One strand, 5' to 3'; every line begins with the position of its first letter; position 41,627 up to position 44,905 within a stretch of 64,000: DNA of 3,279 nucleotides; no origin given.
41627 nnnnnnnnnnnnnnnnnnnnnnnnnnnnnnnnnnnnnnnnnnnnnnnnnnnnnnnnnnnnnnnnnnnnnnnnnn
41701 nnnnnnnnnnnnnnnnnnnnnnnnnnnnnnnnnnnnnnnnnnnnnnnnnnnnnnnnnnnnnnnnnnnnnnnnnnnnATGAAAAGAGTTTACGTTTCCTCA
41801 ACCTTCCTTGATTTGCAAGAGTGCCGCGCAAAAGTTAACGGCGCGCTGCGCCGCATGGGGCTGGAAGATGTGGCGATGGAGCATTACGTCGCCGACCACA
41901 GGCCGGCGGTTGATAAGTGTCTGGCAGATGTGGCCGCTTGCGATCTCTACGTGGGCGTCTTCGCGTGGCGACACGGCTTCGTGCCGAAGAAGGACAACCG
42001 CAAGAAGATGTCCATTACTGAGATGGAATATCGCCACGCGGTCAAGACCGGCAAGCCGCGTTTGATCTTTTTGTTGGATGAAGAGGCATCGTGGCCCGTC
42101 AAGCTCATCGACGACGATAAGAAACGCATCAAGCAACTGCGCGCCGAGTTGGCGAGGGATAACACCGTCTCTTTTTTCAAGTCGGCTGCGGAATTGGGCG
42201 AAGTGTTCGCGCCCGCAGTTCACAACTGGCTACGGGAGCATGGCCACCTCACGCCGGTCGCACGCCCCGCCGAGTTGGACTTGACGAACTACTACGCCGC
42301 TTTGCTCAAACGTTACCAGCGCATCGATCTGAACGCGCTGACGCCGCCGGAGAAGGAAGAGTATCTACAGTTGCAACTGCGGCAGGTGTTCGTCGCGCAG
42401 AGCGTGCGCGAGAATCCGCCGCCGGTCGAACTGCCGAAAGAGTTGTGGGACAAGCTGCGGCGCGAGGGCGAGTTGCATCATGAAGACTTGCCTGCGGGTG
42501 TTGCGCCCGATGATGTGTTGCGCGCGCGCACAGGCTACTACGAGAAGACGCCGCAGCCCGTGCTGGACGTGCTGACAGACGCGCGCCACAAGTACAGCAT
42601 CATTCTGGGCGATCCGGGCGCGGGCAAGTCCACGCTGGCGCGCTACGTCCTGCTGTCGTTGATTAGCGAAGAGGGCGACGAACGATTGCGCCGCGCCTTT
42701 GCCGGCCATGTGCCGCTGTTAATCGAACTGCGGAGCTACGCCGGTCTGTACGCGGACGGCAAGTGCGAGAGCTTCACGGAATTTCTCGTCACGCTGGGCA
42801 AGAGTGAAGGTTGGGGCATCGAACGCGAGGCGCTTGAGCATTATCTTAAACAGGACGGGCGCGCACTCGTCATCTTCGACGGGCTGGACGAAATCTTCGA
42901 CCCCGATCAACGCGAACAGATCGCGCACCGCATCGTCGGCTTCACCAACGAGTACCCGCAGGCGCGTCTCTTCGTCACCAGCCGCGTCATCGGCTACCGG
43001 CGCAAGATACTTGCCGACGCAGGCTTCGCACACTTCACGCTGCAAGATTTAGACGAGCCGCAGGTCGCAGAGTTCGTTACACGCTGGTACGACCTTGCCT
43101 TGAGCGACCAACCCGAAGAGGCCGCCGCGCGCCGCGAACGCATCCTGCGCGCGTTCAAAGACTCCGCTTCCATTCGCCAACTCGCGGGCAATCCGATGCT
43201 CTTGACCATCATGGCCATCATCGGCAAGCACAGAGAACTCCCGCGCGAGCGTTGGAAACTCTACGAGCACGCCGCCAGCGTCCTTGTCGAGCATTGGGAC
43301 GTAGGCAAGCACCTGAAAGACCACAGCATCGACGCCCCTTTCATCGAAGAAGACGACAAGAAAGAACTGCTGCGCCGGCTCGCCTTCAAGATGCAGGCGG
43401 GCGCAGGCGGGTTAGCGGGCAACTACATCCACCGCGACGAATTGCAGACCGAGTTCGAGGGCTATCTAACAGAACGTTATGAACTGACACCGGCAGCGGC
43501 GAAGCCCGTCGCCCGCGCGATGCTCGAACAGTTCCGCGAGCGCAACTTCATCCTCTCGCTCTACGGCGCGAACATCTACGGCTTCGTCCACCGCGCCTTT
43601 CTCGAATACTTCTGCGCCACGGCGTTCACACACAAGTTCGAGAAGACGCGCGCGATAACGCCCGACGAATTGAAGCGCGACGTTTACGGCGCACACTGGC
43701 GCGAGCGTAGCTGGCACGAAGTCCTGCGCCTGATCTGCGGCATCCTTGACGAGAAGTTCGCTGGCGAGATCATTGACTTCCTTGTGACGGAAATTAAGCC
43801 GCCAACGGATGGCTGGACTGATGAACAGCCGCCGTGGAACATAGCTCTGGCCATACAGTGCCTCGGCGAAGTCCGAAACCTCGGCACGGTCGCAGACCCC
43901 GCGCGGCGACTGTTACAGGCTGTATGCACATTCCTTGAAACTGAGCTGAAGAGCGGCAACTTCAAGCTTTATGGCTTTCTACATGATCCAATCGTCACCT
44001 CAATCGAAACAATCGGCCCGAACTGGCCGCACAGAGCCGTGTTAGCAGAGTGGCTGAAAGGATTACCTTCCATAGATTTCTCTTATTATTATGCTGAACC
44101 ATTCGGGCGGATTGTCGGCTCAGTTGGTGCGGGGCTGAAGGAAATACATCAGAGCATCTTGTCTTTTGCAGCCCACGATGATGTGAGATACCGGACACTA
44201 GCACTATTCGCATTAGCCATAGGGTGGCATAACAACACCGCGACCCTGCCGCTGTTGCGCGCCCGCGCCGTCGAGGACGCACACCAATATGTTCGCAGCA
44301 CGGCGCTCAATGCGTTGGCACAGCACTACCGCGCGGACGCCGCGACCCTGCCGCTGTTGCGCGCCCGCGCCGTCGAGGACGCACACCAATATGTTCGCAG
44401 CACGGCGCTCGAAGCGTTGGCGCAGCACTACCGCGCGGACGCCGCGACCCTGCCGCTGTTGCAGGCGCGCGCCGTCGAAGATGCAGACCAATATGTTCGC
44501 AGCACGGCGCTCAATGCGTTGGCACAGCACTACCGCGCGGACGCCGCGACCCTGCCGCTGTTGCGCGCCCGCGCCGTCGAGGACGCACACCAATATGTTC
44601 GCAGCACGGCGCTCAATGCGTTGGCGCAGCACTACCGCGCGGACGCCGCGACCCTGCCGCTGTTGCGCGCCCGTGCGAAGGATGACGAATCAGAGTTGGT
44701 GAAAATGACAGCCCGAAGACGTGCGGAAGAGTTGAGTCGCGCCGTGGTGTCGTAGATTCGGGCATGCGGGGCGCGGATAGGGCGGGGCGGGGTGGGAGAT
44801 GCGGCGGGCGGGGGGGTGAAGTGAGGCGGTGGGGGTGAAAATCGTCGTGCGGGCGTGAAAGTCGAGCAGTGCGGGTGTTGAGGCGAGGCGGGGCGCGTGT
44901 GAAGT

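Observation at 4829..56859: Family of about 16 intergenic palindromes whose arms are tiled from tandem 7-nt units around a shared AT-rich core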

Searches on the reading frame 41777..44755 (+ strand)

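Call 32: search_protein_families(library=pfam, proteins=[window:41777-44755:+])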
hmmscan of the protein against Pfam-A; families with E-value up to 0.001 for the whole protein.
window:41777-44755:+ (992 aa): 8 families
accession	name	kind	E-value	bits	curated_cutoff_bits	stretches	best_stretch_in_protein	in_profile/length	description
PF13646.12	HEAT_2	-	2e-20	73.3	27.7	2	893-980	2-84/88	HEAT repeats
PF13271.11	DUF4062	-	2.9e-20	72.7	24.7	1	3-88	1-82/82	Domain of unknown function (DUF4062)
PF05729.18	NACHT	-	2.6e-12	47.3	26.7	1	273-438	2-164/167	NACHT domain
PF24883.2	NPHP3_N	-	1.6e-06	28.9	24.8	0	351-403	114-164/164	Nephrocystin 3, N-terminal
PF20720.3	nSTAND3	-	0.00016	21.8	27.2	1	270-298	16-44/155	Novel STAND NTPase 3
PF13326.11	PSII_Pbs27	-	0.00019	22.1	25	0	938-963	96-122/140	Photosystem II Pbs27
PF02985.28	HEAT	-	0.00022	21.6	23.5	0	892-917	2-26/31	HEAT repeat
PF21581.3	SCD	-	0.00075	20.2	27.5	0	866-889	39-62/75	Stromalin conservative domain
